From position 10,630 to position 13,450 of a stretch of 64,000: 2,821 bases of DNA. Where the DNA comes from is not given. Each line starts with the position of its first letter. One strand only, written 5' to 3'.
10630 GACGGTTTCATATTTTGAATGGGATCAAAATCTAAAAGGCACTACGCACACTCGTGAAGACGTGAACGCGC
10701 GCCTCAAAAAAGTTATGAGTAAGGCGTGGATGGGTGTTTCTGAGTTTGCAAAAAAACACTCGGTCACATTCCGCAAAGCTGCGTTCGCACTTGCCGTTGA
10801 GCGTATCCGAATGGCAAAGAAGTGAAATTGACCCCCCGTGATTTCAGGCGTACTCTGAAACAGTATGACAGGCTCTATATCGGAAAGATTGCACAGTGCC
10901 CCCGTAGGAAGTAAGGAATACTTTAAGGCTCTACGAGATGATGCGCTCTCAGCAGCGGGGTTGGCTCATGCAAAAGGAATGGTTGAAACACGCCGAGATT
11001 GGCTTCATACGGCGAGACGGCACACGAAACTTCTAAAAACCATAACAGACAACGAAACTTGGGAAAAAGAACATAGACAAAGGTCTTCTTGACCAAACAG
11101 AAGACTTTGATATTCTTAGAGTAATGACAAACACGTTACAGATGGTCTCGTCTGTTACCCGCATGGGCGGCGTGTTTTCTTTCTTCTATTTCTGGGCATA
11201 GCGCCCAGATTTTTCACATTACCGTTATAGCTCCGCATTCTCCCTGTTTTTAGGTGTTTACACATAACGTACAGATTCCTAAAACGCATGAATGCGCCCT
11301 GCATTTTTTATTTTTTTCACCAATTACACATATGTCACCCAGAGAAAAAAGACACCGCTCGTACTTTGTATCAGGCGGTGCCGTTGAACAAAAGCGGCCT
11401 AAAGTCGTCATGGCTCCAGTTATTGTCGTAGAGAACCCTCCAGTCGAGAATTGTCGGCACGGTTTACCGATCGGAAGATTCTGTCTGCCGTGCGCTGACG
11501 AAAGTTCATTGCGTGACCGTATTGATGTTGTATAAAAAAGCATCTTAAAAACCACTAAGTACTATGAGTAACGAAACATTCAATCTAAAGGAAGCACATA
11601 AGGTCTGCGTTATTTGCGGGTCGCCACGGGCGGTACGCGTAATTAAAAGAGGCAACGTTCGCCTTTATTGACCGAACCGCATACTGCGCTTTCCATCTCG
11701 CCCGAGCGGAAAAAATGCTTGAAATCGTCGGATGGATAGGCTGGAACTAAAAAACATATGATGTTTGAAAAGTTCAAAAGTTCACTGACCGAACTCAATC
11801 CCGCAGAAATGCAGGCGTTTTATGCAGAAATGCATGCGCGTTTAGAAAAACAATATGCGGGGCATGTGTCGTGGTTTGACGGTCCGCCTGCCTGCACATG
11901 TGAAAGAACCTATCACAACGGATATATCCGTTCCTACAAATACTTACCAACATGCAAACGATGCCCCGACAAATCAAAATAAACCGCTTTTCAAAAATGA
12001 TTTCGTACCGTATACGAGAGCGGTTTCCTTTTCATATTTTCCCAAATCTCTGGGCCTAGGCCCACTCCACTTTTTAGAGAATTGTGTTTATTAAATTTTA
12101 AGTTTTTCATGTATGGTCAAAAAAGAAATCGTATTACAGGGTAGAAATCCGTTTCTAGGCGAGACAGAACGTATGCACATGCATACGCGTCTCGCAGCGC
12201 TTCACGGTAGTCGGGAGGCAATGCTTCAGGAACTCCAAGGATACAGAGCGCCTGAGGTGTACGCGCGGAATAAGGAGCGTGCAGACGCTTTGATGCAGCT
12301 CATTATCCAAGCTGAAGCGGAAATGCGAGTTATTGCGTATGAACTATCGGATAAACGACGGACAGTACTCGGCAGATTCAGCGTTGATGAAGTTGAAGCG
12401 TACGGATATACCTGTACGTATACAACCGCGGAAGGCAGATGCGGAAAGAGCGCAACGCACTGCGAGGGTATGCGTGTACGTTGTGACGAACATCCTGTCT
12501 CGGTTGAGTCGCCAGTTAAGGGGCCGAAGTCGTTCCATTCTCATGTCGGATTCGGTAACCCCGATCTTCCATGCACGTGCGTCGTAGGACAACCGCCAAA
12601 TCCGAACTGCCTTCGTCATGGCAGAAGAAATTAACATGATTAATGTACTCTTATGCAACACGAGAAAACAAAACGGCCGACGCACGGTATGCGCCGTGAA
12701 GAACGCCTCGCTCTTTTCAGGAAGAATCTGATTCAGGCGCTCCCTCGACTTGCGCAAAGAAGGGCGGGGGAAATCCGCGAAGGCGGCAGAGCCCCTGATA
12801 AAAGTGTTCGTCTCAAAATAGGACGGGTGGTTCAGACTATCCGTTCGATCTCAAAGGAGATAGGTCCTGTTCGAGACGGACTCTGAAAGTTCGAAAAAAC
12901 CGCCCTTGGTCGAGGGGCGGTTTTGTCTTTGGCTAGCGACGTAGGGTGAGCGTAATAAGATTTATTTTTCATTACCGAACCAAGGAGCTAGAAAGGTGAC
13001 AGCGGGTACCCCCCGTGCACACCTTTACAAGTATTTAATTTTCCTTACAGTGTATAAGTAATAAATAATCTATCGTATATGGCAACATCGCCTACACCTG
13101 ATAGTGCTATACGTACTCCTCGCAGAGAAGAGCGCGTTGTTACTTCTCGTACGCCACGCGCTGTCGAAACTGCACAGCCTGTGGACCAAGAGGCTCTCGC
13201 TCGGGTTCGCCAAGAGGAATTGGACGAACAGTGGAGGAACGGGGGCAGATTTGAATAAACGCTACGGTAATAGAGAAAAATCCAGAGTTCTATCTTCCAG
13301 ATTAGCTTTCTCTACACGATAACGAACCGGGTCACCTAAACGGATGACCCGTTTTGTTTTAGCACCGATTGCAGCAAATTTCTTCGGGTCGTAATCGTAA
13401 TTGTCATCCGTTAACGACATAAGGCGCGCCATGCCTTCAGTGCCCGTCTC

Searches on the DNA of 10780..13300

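Call 30: search_rna_families(source=window, start=10780, end=13300, threshold=evalue, max_evalue=1)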
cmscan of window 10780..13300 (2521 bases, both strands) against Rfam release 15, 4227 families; matches with E-value up to 1: 3.
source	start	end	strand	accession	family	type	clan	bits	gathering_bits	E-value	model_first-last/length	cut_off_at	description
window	12881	12923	+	RF02677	NsiR4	Gene; sRNA;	-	23.1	40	0.035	23-65/65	no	Nitrogen stress-induced RNA 4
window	11175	11223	+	RF02753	ES173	Gene; sRNA;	-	22.6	90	0.28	1-64/64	no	ES173 sRNA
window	12897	12969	-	RF02677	NsiR4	Gene; sRNA;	-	17.8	40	0.88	1-65/65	no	Nitrogen stress-induced RNA 4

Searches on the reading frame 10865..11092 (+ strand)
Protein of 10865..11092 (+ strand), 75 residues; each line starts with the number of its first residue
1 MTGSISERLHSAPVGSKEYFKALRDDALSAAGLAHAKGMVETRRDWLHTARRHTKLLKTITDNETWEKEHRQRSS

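Call 9: search_protein_families(library=pfam, proteins=[window:10865-11092:+], max_evalue=1)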
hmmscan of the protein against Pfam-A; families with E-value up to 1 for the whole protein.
window:10865-11092:+ (75 aa): 0 families

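Call 54: search_protein_families(library=padloc, proteins=[window:10865-11092:+], max_evalue=1)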
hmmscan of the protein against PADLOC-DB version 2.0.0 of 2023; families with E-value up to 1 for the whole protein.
window:10865-11092:+ (75 aa): 0 families

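Call 55: search_protein_families(library=phrogs, proteins=[window:10865-11092:+], max_evalue=1)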
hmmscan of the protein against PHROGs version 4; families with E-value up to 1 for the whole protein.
window:10865-11092:+ (75 aa): 3 families
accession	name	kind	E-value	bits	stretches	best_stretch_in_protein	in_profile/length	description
phrog_9688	-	unknown function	0.14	12.6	1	33-71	217-255/256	-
phrog_15206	-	unknown function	0.15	12.9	0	45-63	35-53/55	-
phrog_3058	-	unknown function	0.19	13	1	26-55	19-48/73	-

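Call 56: search_protein_families(library=ncbifam, proteins=[window:10865-11092:+], max_evalue=1)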
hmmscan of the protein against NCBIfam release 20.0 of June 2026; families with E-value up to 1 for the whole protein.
window:10865-11092:+ (75 aa): 0 families

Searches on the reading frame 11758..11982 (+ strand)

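Call 9: search_protein_families(library=pfam, proteins=[window:11758-11982:+], max_evalue=1)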
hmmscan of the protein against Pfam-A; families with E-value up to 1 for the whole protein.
window:11758-11982:+ (74 aa): 1 family
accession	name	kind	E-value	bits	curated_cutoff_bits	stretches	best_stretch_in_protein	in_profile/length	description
PF14863.12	Alkyl_sulf_dimr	-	0.14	13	26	1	17-45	20-48/139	Alkyl sulfatase dimerisation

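Call 54: search_protein_families(library=padloc, proteins=[window:11758-11982:+], max_evalue=1)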
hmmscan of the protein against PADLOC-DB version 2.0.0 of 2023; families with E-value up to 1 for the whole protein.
window:11758-11982:+ (74 aa): 0 families

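Call 55: search_protein_families(library=phrogs, proteins=[window:11758-11982:+], max_evalue=1)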
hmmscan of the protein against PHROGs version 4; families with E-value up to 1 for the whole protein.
window:11758-11982:+ (74 aa): 0 families

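Call 56: search_protein_families(library=ncbifam, proteins=[window:11758-11982:+], max_evalue=1)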
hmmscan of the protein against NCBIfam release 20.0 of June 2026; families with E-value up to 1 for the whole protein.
window:11758-11982:+ (74 aa): 0 families

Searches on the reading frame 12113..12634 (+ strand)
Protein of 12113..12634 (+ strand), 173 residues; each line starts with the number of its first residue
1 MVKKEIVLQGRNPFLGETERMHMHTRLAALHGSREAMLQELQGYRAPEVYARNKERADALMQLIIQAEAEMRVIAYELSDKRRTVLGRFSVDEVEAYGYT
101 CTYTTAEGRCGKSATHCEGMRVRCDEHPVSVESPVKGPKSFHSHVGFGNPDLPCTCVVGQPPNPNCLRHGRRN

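Call 9: search_protein_families(library=pfam, proteins=[window:12113-12634:+], max_evalue=1)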
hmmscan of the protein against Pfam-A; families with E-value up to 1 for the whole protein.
window:12113-12634:+ (173 aa): 1 family
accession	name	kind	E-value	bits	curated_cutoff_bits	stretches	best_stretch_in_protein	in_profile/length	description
PF22336.2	RhiE-like_linker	-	0.082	13.3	27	1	20-46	39-65/67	RhiE-like, KS-MAT linker domain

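Call 11: find_homologous_proteins(query=window:12113-12634:+, max_evalue=0.01)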
Query window:12113-12634:+ (173 aa): 7 proteins with E <= 0.01 among 90 candidates.
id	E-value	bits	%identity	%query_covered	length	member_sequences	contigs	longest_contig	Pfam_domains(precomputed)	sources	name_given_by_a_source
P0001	1.5e-114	397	100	100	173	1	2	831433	-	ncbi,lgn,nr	ncbi:hypothetical protein K2P56_00335 [Patescibacteria group bacterium]|nr:hypothetical protein [Pat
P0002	1.1e-90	320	79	100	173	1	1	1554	-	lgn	-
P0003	1.6e-84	300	76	99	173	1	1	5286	-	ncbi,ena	-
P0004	1.7e-84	300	74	100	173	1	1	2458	-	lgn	-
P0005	4.5e-73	262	72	100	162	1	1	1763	-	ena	-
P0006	5.8e-16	77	82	25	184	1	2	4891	PF00856.34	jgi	jgi:SET domain-containing protein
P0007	1.4e-7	49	39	56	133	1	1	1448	-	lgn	-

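Call 19: find_encoding_contigs(protein=P0002, flank=10000, max_places=3)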
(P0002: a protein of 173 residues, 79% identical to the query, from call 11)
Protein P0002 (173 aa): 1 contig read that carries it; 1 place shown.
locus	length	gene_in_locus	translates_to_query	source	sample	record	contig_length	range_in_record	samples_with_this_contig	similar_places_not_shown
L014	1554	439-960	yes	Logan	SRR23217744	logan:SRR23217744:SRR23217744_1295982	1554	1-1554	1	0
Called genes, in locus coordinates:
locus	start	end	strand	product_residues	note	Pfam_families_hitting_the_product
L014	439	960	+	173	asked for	-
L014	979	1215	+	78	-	-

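Call 20: find_encoding_contigs(protein=P0004, flank=10000, max_places=3)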
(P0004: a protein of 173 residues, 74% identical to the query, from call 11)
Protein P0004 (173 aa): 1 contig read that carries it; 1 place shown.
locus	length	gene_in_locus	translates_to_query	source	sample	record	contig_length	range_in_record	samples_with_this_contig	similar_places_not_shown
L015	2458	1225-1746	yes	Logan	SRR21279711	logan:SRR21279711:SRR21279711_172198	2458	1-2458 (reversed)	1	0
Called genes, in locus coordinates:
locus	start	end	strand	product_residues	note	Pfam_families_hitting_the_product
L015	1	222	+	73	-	?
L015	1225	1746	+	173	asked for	-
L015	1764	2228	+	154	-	-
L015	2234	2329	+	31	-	-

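Call 21: find_encoding_contigs(protein=P0006, flank=10000, max_places=3)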
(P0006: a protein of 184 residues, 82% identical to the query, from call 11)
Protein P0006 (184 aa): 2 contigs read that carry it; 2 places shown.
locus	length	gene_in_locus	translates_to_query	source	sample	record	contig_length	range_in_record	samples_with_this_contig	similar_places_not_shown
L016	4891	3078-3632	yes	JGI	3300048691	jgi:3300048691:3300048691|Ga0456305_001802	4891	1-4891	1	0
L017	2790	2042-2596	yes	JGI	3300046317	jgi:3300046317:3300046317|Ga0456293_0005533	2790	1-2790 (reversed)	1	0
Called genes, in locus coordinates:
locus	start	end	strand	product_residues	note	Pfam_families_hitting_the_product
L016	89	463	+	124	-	-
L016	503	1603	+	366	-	-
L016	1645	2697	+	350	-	PF00248:Aldo_ket_red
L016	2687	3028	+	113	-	-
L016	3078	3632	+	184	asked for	PF00856:SET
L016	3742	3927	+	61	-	-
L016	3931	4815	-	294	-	PF00773:RNB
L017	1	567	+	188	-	?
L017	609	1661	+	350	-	PF00248:Aldo_ket_red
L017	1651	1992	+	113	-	-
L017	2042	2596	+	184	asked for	PF00856:SET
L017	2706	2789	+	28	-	?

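Call 22: find_encoding_contigs(protein=P0007, flank=10000, max_places=3)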
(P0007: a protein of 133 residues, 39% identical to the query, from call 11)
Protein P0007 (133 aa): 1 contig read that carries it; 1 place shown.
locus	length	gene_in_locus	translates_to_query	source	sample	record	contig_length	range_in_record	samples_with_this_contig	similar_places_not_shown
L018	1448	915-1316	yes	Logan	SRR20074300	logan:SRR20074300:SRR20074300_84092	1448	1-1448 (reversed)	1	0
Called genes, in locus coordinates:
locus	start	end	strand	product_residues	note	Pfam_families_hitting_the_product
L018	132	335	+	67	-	-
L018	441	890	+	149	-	-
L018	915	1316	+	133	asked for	-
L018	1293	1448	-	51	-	?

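Call 34: predict_structure(alignment_id=A1)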
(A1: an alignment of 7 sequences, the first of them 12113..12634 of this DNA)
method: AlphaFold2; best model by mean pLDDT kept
length: 173 residues; sequences in the alignment: 7
mean_pLDDT: 62.9   pTM: 0.39
mean pLDDT of the five models: 62.9, 62.2, 54.5, 53.9, 42.2
residues with pLDDT >= 90: 2; 70-90: 75; 50-70: 48; < 50: 48
segments of 3 or more residues with pLDDT < 50: 1-14, 81-85, 132-149, 167-173
pLDDT, mean of each block of 10 residues (from residue 1): 30 58 82 88 86 88 77 65 53 63 75 69 70 36 36 53 49 35
secondary structure, 60 per line:
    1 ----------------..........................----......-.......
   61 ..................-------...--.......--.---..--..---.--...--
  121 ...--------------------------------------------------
elements in order: H17-42 H47-52 H54-78 E86-88 H91-97 E116-118 E121-123

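Call 37: fold_search(model_id=the predicted structure, library=pdb)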
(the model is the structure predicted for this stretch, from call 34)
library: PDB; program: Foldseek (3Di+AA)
matches with E <= 10: 291; with E <= 0.001: 0
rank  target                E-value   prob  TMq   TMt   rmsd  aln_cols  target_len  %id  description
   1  9qmp                  8.4e-01  0.23  0.23  0.12  11.8        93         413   13  E.coli seryl-tRNA synthetase (released 2025-05-14)
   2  7ap1                  8.9e-01  0.44  0.25  0.12   6.6        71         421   14  Klebsiella pneumoniae Seryl-tRNA synthetase in Complex with Compound SerS7HMDDA (released 2020-11-11)
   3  9oox_E                8.9e-01  0.38  0.21  0.34   5.2        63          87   17  Cryo-EM Structure of the Escherichia phage HK446 Rip1 in complex with the Enterobacteria phage T6 small terminase (released 2026-02-04)
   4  6r1o                  8.9e-01  0.14  0.23  0.11  19.0       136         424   12  Crystal structure of E. coli seryl-tRNA synthetase complexed to a seryl sulfamoyl adenosine derivative (released 2020-01-22)
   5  3txs_A                9.5e-01  0.44  0.22  0.36   4.9        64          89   22  Crystal Structure of phage 44RR small terminase gp16 (released 2011-12-28)
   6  3txs_C                1.0e+00  0.41  0.22  0.35   4.9        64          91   22  Crystal Structure of phage 44RR small terminase gp16 (released 2011-12-28)
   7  5j0k_B                1.1e+00  0.38  0.21  0.41   5.0        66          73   17  De novo design of protein homo-oligomers with modular hydrogen bond network-mediated specificity (released 2016-05-25)
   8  5oql_H                1.1e+00  0.16  0.20  0.18  12.1       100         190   21  Cryo-EM structure of the 90S pre-ribosome from Chaetomium thermophilum (released 2017-10-11)
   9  3txq_A                1.1e+00  0.38  0.21  0.36   5.0        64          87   22  Crystal Structure of phage 44RR small terminase gp16 (released 2011-12-28)
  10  7pfo_D                1.1e+00  0.14  0.19  0.17  13.3        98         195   14  Core human replisome (released 2021-11-10)
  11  6h9x                  1.3e+00  0.20  0.25  0.12  10.8        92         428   13  Klebsiella pneumoniae Seryl-tRNA Synthetase in Complex with the Intermediate Analog 5'-O-(N-(L-Seryl)-Sulfamoyl)Adenosin (released 2019-05-15)
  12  4u7n_A                1.4e+00  0.44  0.30  0.25   5.1        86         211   19  Inactive structure of histidine kinase (released 2015-09-02)
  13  5j0k_A                1.6e+00  0.30  0.21  0.38   4.9        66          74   17  De novo design of protein homo-oligomers with modular hydrogen bond network-mediated specificity (released 2016-05-25)
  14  8q6o_G                1.6e+00  0.06  0.19  0.17  15.0       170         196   14  X. laevis CMG dimer bound to dimeric DONSON - without ATPase (released 2023-10-18)
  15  6hhy                  1.7e+00  0.38  0.33  0.15  10.2       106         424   14  Klebsiella pneumoniae Seryl-tRNA Synthetase in Complex with 5'-O-(N-(L-seryl)-sulfamoyl)N3-methyluridine (released 2019-12-18)
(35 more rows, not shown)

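Call 40: search_protein_representatives(alignment_id=A2)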
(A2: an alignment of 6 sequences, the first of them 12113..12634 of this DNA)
Query: 6 sequences, 173 profile positions. Proteins with E-value up to 0.001 (for the whole library): 8; up to 1e-10: 4; up to 1e-30: 2. The best 8 are listed.
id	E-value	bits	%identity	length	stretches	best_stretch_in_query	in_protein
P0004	1.2e-100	350.8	-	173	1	1-173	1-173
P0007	3.6e-40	153.9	-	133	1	69-173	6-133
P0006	2.7e-17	79.5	-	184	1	127-172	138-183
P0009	2.2e-13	66.8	-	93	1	95-173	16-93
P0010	3.8e-10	56.2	-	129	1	144-173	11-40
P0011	1.6e-07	47.7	-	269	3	20-66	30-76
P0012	3.0e-06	43.5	-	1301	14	69-134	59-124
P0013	5.2e-05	39.5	-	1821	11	75-123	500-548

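Call 54: search_protein_families(library=padloc, proteins=[window:12113-12634:+], max_evalue=1)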
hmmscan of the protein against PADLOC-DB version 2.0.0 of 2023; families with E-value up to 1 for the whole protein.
window:12113-12634:+ (173 aa): 1 family
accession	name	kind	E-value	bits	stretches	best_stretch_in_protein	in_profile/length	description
PDLC00391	SduA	-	0.037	11.1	1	34-80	283-329/402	DUF4263 domain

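Call 55: search_protein_families(library=phrogs, proteins=[window:12113-12634:+], max_evalue=1)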
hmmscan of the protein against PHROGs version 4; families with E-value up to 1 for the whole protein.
window:12113-12634:+ (173 aa): 0 families

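Call 56: search_protein_families(library=ncbifam, proteins=[window:12113-12634:+], max_evalue=1)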
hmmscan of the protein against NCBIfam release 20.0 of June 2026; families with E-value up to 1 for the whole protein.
window:12113-12634:+ (173 aa): 0 families

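Call 59: find_related_loci(query=A2, collection=viral_contigs, flank=5000)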
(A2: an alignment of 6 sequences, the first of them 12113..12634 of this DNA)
Query A2 (173 aa) in viral_contigs; peptide patterns used: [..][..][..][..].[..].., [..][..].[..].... (x = any residue, [..] = any of these).
28 stretches matched a pattern, but none encodes a relative of the query by tblastn (E <= 1e-3).

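Call 79: search_solved_structures(query=A2, max_evalue=1)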
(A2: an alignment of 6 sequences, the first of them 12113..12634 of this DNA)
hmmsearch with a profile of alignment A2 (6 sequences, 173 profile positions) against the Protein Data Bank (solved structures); distinct sequences matched with E-value up to 1: 2.
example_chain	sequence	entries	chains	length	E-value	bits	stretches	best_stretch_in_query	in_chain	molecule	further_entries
7s8t_A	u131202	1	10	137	0.33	14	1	10-108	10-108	EncC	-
4iqg_C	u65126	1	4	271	0.49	13.5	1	32-91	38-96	Short-chain dehydrogenase/reductase SDR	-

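Call 82: search_protein_families(library=pfam, proteins=[L016:503-1603:+, L016:2687-3028:+, L016:3078-3632:+, L015:1764-2228:+], max_evalue=0.001)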
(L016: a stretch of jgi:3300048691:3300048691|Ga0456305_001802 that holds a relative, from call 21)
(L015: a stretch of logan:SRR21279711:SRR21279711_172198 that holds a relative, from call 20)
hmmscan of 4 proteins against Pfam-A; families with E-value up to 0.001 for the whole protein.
L016:503-1603:+ (366 aa): 1 family
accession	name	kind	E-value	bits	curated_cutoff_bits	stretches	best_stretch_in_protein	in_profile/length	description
PF01231.23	IDO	-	3.7e-05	23.1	26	0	266-330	289-354/412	Indoleamine 2,3-dioxygenase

L016:2687-3028:+ (113 aa): 0 families

L016:3078-3632:+ (184 aa): 1 family
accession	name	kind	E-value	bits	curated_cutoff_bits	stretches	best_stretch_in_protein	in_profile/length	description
PF00856.33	SET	-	4.7e-09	37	22.4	1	37-126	1-105/105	SET domain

L015:1764-2228:+ (154 aa): 0 families
